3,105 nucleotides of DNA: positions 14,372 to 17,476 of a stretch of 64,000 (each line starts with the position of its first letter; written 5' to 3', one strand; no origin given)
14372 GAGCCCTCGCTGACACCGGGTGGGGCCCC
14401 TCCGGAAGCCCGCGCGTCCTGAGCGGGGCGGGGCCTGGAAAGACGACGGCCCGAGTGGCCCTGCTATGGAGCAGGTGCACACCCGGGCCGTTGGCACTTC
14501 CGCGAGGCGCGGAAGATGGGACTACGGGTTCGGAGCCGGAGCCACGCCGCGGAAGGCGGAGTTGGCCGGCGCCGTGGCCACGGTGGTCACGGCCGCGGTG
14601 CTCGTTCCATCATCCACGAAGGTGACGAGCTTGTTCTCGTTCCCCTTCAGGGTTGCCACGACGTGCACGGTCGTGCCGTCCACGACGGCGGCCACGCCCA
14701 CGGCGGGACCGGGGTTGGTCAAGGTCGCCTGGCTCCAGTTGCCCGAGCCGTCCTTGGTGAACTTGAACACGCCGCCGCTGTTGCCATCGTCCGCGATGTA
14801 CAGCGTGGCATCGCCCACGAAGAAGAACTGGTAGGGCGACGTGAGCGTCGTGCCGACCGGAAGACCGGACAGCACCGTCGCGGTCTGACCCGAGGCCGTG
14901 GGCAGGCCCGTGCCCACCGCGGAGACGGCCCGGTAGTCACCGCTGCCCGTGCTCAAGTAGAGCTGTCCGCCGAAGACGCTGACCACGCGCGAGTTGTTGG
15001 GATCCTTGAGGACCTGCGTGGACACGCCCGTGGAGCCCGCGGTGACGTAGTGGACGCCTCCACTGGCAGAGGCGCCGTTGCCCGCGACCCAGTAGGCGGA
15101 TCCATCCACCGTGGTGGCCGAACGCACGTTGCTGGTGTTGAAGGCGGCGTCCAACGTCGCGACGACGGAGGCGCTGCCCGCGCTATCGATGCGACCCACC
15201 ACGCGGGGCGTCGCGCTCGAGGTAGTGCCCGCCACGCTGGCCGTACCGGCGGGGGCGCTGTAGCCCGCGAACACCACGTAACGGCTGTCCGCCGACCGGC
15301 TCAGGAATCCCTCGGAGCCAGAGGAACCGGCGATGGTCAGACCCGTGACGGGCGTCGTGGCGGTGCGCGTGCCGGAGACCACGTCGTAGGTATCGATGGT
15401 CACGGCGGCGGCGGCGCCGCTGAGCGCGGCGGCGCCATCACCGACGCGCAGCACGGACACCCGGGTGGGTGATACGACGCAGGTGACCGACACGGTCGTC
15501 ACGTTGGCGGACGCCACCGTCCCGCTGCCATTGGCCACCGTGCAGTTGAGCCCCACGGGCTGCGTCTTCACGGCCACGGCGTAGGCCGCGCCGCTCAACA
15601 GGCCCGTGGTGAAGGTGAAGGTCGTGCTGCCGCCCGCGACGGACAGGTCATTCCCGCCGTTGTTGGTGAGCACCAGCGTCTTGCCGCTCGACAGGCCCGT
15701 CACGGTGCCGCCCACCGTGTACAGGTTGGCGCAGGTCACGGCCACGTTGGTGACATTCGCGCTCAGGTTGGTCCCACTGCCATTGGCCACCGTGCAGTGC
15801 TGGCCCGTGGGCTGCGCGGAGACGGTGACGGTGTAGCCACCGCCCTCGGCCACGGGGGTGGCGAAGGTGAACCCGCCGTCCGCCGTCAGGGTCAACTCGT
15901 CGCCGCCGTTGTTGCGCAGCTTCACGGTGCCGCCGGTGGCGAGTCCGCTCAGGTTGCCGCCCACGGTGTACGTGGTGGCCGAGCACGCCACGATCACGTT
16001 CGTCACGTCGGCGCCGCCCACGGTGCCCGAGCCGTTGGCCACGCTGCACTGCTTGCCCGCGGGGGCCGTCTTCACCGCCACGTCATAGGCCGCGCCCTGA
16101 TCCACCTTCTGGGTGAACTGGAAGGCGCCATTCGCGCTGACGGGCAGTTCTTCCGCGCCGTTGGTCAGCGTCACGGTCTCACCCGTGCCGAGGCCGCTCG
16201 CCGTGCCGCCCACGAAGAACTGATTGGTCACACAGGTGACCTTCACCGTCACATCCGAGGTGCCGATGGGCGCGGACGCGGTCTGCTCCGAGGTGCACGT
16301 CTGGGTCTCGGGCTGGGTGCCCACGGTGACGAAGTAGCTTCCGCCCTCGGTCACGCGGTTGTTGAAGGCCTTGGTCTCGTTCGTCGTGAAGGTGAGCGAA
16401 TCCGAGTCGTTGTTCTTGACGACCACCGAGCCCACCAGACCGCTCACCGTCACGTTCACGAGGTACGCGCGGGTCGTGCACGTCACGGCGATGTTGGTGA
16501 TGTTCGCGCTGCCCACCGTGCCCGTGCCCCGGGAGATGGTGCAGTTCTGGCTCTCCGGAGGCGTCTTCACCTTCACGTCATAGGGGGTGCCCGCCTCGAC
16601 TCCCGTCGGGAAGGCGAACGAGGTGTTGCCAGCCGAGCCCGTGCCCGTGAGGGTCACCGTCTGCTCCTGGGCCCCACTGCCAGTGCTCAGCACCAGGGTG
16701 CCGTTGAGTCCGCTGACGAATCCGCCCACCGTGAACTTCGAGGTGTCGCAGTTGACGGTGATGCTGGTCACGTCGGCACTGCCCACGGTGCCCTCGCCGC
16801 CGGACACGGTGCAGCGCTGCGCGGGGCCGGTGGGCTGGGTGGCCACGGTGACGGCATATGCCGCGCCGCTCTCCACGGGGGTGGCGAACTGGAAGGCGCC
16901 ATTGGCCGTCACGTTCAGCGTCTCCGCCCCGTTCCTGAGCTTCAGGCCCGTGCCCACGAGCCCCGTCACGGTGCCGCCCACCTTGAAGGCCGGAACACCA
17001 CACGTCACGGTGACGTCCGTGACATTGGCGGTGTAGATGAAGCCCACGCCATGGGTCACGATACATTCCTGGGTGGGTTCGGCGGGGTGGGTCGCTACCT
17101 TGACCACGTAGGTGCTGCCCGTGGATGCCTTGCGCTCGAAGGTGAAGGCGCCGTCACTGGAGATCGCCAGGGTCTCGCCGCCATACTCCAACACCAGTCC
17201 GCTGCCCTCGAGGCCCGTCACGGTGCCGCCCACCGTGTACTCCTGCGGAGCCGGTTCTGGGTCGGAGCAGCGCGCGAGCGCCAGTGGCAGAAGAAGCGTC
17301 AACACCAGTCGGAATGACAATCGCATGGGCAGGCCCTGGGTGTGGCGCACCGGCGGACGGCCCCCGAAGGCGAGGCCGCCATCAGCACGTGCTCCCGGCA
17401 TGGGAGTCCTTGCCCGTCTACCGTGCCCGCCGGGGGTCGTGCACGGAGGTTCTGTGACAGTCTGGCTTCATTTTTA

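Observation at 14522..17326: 935-aa surface protein with seven tandem ~84-aa Cys-capped beta-sandwich repeats, next to an HmuY/TonB-receptor pair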

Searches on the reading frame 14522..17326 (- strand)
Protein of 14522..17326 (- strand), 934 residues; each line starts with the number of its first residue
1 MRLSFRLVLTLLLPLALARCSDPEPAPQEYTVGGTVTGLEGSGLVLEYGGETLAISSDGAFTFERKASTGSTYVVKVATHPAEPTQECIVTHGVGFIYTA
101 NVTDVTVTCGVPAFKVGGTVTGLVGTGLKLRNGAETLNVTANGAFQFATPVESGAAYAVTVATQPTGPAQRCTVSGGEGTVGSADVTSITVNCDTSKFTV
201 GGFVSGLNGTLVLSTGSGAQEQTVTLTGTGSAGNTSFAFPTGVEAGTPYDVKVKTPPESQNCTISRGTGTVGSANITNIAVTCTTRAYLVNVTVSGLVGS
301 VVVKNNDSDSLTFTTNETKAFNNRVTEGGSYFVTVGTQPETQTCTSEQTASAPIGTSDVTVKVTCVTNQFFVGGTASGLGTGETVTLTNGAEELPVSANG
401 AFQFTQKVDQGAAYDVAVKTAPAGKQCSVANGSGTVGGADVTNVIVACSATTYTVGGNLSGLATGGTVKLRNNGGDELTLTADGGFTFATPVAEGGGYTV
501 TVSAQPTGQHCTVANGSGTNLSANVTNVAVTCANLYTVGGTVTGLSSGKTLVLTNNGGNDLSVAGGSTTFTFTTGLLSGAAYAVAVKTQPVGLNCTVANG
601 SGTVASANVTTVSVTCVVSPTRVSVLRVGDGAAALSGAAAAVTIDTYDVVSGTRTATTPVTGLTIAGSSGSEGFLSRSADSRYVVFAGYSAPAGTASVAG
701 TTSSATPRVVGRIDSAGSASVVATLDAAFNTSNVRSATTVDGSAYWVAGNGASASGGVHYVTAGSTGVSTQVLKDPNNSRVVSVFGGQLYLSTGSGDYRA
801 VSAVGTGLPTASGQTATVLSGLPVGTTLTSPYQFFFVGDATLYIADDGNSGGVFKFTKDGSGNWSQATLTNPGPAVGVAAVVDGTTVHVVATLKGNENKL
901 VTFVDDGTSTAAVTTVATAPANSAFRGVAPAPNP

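Call 5: search_protein_families(library=pfam, proteins=[window:14522-17326:-], max_evalue=0.01)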
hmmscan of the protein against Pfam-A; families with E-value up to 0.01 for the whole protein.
window:14522-17326:- (934 aa): 2 families
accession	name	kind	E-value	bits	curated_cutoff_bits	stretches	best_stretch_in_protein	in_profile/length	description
PF14289.11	DUF4369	-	3.8e-05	24.6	25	0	453-507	1-59/91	Domain of unknown function (DUF4369)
PF15043.11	CNRIP1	-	0.0084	16.1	27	0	66-90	36-60/157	CB1 cannabinoid receptor-interacting protein 1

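Call 7: search_protein_families(library=ncbifam, proteins=[window:14522-17326:-], max_evalue=0.01)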
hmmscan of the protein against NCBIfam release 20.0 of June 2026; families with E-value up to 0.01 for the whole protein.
window:14522-17326:- (934 aa): 0 families

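Call 9: search_solved_structures(query=window:14522-17326:-, max_evalue=1)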
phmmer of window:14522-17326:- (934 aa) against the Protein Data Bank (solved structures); distinct sequences matched with E-value up to 1: 7.
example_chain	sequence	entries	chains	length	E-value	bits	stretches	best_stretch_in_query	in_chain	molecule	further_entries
3uyo_D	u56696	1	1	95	0.0029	19.1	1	619-691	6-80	Monobody SH13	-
8ezg_B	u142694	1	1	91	0.039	15.4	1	620-696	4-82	Monobody 12D1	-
8f0m_B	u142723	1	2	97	0.054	14.9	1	620-696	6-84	Monobody 12D5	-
6tlc_D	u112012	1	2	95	0.11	13.9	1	619-690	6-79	Monobody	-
5ecj_F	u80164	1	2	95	0.16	13.4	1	619-689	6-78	Monobody Mb(S4)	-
5mtj_B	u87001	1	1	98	0.26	12.7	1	619-689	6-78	Monobody Mb(Yes_1)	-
3hrp_A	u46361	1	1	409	0.32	12.4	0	824-870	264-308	Uncharacterized protein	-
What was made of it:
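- Tried and rejected: A PDB sequence search gave only marginal monobody/FN3 hits, best E 0.003 (call 9).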

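Call 10: find_homologous_proteins(query=window:14522-17326:-, max_evalue=0.00001)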
Query window:14522-17326:- (934 aa): 5271 proteins with E <= 0.00001 among 8000 candidates; the best 120 are listed.
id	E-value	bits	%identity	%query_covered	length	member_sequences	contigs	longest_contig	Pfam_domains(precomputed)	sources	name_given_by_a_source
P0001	0.0e+0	1946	100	100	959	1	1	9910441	PF14289.12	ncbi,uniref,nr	ncbi:beta strand repeat-containing protein [Melittangium boletus]|uniref:Uncharacterized protein n=1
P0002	0.0e+0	1717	89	100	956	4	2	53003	PF14289.12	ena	-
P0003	0.0e+0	1484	43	63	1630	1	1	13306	PF25692.2,PF14289.12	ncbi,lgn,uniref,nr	ncbi:beta strand repeat-containing protein [Ralstonia chuxiongensis]|uniref:beta strand repeat-conta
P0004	0.0e+0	1449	76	100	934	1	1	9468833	PF26586.1,PF14289.12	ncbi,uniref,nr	ncbi:beta strand repeat-containing protein [Archangium primigenium]|uniref:beta strand repeat-contai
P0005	0.0e+0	1427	48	63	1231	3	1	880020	PF15043.12,PF14289.12,PF01994.22,PF20260.5,PF27289.1,PF27624.1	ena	-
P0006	0.0e+0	1327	43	63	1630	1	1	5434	PF14289.12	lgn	-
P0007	0.0e+0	1283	46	64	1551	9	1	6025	PF27289.1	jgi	-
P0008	0.0e+0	1243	51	97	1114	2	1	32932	PF14289.12,PF01052.26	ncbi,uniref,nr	ncbi:hypothetical protein [Archangium sp.]|uniref:hypothetical protein n=1 Tax=Archangium sp. TaxID=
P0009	0.0e+0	1231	51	97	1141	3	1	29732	PF14289.12,PF01052.26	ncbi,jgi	jgi:hypothetical protein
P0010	0.0e+0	1221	47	63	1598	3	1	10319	PF15043.12,PF14289.12,PF01994.22,PF27289.1,PF27624.1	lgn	-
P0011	0.0e+0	1219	51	97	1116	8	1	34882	PF14289.12,PF01052.26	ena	-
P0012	0.0e+0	1199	45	65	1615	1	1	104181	PF15043.12,PF14289.12,PF01483.28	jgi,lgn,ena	-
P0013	0.0e+0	1194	48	63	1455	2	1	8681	PF15043.12,PF14289.12,PF16110.11,PF02974.20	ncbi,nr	ncbi:MAG TPA: hypothetical protein VHO06_08650, partial [Polyangia bacterium]|nr:hypothetical protei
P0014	0.0e+0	1192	67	100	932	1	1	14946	PF14289.12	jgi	jgi:hypothetical protein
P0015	0.0e+0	1191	49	97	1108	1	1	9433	PF14289.12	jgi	jgi:hypothetical protein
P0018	0.0e+0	1130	51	97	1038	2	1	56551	PF14289.12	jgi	jgi:hypothetical protein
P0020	0.0e+0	1091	50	64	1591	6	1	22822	PF14289.12,PF27624.1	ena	-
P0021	0.0e+0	1088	61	100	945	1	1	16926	PF14289.12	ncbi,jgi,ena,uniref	ncbi:MAG TPA: hypothetical protein VF794_25260 [Archangium sp.]|jgi:hypothetical protein|uniref:hypo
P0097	5.6e-245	834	49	54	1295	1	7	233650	PF10282.16,PF14289.12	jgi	jgi:predicted transcriptional regulator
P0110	2.1e-239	815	45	97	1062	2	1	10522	PF15043.12,PF14289.12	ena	-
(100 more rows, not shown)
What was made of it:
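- Checked: It is 100% identical to the last 934 aa of the 959-aa GenBank protein 'beta strand repeat-containing protein [Melittangium boletus]' (call 10).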

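Call 12: find_encoding_contigs(protein=P0004, flank=8000, max_places=2)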
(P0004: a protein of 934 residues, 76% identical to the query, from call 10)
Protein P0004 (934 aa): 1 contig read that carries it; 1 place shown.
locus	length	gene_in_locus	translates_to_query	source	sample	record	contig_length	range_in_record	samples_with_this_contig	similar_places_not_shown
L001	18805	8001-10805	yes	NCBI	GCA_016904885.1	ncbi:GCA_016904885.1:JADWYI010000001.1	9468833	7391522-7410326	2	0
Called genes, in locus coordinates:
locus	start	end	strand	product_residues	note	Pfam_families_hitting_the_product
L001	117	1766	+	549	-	PF04616:Glyco_hydro_43, PF17851:GH43_C2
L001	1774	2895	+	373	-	PF10509:GalKase_gal_bdg, PF00288:GHMP_kinases_N, PF08544:GHMP_kinases_C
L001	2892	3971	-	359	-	PF00557:Peptidase_M24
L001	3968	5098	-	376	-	PF01704:UDPGP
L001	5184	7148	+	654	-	PF07715:Plug, PF00593:TonB_dep_Rec_b-barrel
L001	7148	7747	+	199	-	PF14064:HmuY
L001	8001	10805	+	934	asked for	PF14289:DUF4369 (faint), PF26586:Fn3_R-PTP-O (faint)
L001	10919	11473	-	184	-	-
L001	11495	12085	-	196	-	-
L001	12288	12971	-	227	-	PF13302:Acetyltransf_3 (weak), PF00583:Acetyltransf_1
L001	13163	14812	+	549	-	-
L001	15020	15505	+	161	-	-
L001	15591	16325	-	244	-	PF01381:HTH_3, PF12844:HTH_19, PF13443:HTH_26 (faint), PF13560:HTH_31, PF07883:Cupin_2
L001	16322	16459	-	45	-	-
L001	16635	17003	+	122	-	-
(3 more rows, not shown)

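Call 13: find_encoding_contigs(protein=P0014, flank=8000, max_places=2)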
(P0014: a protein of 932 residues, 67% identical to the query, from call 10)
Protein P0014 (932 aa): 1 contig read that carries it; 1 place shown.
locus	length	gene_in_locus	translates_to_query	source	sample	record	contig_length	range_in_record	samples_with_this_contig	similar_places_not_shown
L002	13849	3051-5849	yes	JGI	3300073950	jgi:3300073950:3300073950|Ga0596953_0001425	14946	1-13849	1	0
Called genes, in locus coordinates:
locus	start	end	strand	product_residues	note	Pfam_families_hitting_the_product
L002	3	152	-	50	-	?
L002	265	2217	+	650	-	PF07715:Plug, PF00593:TonB_dep_Rec_b-barrel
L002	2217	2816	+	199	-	PF14064:HmuY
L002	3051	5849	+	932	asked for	PF14289:DUF4369 (faint)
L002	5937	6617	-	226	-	PF13302:Acetyltransf_3, PF00583:Acetyltransf_1, PF13508:Acetyltransf_7 (weak)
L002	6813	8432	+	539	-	-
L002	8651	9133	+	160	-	-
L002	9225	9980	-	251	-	PF13560:HTH_31, PF01381:HTH_3, PF12844:HTH_19, PF13443:HTH_26 (faint), PF07883:Cupin_2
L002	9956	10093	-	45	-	-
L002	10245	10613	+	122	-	PF01253:SUI1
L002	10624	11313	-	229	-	-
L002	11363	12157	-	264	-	PF01416:PseudoU_synth_1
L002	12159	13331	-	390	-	PF00069:Pkinase, PF07714:PK_Tyr_Ser-Thr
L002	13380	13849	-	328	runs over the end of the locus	PF10672:Methyltrans_SAM, PF03602:Cons_hypoth95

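Call 14: find_encoding_contigs(protein=P0021, flank=8000, max_places=2)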
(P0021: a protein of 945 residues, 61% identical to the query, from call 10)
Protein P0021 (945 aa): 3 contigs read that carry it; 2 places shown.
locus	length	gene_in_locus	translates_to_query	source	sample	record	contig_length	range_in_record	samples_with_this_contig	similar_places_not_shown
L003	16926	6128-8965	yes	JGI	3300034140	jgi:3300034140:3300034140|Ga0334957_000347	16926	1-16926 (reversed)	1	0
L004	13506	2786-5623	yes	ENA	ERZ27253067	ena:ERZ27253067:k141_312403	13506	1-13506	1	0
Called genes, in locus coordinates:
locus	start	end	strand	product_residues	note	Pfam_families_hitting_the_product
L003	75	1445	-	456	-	PF01565:FAD_binding_4, PF02913:FAD-oxidase_C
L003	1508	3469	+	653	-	PF07715:Plug, PF00593:TonB_dep_Rec_b-barrel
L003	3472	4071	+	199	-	PF14064:HmuY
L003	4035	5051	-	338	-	PF13174:TPR_6 (faint), PF13428:TPR_14 (faint), PF13432:TPR_16 (faint), PF14559:TPR_19 (faint), PF00515:TPR_1 (faint), PF07719:TPR_2 (faint), PF13424:TPR_12 (weak)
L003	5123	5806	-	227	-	PF13302:Acetyltransf_3, PF00583:Acetyltransf_1, PF13508:Acetyltransf_7 (weak)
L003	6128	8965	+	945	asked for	PF14289:DUF4369 (faint)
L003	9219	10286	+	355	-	-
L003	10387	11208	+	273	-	PF00106:adh_short, PF08659:KR (weak), PF13561:adh_short_C2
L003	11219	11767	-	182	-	PF04134:DCC1-like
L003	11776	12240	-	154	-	-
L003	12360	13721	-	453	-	PF00069:Pkinase, PF01636:APH (faint), PF07714:PK_Tyr_Ser-Thr, PF03109:ABC1 (weak)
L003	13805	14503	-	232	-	PF04542:Sigma70_r2 (weak)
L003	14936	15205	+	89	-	-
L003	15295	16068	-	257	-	PF01381:HTH_3, PF12844:HTH_19, PF13560:HTH_31, PF07883:Cupin_2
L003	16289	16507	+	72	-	-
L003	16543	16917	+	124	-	PF01253:SUI1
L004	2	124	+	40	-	?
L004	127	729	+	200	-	PF14064:HmuY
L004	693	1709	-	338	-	PF13174:TPR_6 (faint), PF13428:TPR_14 (faint), PF13432:TPR_16 (faint), PF14559:TPR_19 (faint), PF00515:TPR_1 (faint), PF07719:TPR_2 (faint), PF13424:TPR_12 (weak)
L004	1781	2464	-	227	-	PF13302:Acetyltransf_3, PF00583:Acetyltransf_1, PF13508:Acetyltransf_7 (weak)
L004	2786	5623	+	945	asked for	PF14289:DUF4369 (faint)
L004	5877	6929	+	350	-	-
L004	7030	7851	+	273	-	PF00106:adh_short, PF08659:KR (weak), PF13561:adh_short_C2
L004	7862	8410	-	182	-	PF04134:DCC1-like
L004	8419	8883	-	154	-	-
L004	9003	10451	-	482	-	PF00069:Pkinase, PF01636:APH (faint), PF07714:PK_Tyr_Ser-Thr, PF03109:ABC1 (weak)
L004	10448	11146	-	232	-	PF04542:Sigma70_r2 (weak)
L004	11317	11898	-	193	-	-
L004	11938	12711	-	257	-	PF01381:HTH_3, PF12844:HTH_19, PF13560:HTH_31, PF07883:Cupin_2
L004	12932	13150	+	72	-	-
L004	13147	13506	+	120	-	?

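Call 15: find_encoding_contigs(protein=P0008, flank=8000, max_places=2)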
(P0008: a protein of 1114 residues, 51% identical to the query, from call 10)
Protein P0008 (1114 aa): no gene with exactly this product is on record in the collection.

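Call 16: find_encoding_contigs(protein=P0018, flank=8000, max_places=2)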
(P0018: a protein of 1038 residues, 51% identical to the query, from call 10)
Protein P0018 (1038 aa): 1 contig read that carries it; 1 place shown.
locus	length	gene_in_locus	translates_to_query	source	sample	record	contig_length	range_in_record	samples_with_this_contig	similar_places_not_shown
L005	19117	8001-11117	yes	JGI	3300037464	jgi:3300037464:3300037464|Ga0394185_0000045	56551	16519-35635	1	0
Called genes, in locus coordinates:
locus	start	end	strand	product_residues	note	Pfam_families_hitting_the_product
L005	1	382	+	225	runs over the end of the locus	PF13472:Lipase_GDSL_2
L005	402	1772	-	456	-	PF01565:FAD_binding_4, PF02913:FAD-oxidase_C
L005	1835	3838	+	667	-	PF07715:Plug, PF00593:TonB_dep_Rec_b-barrel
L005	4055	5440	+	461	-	PF00512:HisKA (weak), PF02518:HATPase_c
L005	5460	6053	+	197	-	PF14064:HmuY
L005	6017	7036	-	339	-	PF13428:TPR_14 (faint), PF07719:TPR_2 (faint), PF13174:TPR_6 (faint), PF00515:TPR_1 (faint), PF13432:TPR_16 (weak)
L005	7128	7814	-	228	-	PF13302:Acetyltransf_3 (weak), PF00583:Acetyltransf_1, PF13508:Acetyltransf_7 (faint)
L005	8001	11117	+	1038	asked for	PF14289:DUF4369 (faint)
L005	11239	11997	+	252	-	-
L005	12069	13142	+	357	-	-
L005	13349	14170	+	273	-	PF00106:adh_short, PF08659:KR (weak), PF13561:adh_short_C2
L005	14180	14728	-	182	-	PF04134:DCC1-like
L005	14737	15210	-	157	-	-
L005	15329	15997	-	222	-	-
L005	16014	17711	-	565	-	-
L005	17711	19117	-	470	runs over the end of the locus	PF00069:Pkinase, PF07714:PK_Tyr_Ser-Thr, PF01636:APH (faint), PF03109:ABC1 (weak)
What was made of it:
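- TPR, GNAT and histidine-kinase genes intervene in L003, L004 and L005 (calls 14, 16). In orthologues of 51-61% identity, opposite-strand TPR and GNAT genes and a histidine kinase lie in between (calls 14, 16).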

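Call 17: find_encoding_contigs(protein=P0110, flank=8000, max_places=2)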
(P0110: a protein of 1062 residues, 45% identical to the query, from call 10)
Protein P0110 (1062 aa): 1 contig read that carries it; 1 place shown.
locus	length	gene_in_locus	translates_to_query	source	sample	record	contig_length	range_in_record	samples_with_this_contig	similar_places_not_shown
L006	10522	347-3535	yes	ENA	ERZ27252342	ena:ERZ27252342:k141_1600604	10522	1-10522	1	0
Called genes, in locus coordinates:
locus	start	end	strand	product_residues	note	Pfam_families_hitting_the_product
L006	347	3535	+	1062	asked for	PF14289:DUF4369 (faint), PF15043:CNRIP1 (faint)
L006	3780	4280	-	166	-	PF01475:FUR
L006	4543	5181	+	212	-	PF01047:MarR, PF12802:MarR_2, PF13463:HTH_27 (weak)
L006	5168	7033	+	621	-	PF00654:Voltage_CLC, PF00571:CBS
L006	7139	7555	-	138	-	PF02566:OsmC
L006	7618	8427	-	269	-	PF00085:Thioredoxin, PF13098:Thioredoxin_2 (weak), PF00581:Rhodanese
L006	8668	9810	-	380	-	PF00528:BPD_transp_1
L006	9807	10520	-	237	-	?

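Call 58: search_protein_families(library=pfam, proteins=[P0020, P0097], max_evalue=0.001)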
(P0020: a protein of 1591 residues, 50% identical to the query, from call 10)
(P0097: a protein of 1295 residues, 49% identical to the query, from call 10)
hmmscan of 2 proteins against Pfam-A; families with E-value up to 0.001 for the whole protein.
P0020 (1591 aa): 1 family
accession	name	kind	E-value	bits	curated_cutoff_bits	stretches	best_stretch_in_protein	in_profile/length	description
PF14289.11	DUF4369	-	6.8e-21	75.1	25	0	450-499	1-54/91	Domain of unknown function (DUF4369)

P0097 (1295 aa): 2 families
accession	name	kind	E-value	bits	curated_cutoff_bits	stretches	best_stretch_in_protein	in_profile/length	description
PF14289.11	DUF4369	-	5.6e-12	46.5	25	0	392-484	1-85/91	Domain of unknown function (DUF4369)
PF10282.15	Lactonase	-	1.1e-11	45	21.7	2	899-986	254-336/344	Lactonase, 7-bladed beta-propeller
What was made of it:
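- Closest known: Pfam DUF4369. Different: The score of 24.6 bits is below the 25-bit gathering score, and no single stretch passes on its own (calls 5, 58).
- One sister protein (P0097) carries a Pfam Lactonase propeller after its repeat array (call 58).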

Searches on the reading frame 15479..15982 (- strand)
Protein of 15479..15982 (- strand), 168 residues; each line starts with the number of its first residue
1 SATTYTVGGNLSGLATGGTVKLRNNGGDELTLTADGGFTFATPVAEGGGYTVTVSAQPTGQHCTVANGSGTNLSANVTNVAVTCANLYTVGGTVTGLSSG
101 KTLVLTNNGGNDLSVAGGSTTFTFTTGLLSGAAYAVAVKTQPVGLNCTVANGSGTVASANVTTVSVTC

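Call 32: predict_structure(alignment_id=A3)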
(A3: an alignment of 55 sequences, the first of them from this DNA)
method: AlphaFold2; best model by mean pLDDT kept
length: 168 residues; sequences in the alignment: 55
mean_pLDDT: 97.4   pTM: 0.84
mean pLDDT of the five models: 97.4, 97.3, 97.3, 97.2, 97.0
residues with pLDDT >= 90: 165; 70-90: 3; 50-70: 0; < 50: 0
segments of 3 or more residues with pLDDT < 50: none
pLDDT, mean of each block of 10 residues (from residue 1): 96 98 97 98 98 98 98 98 98 97 97 94 97 98 98 98 98
secondary structure, 60 per line:
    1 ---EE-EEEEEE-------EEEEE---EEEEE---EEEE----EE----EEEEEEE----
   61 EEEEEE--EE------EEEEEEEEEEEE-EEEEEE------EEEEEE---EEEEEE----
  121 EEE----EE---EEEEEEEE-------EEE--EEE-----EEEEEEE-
elements in order: E7-12 E20-24 E28-32 E36-39 E50-56 E61-66 E77-88 E90-95 E102-107 E111-116 E121-123 E133-140 E148-150 E153-155 E161-167
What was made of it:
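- The two-repeat model has pLDDT 97.4 (call 32).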
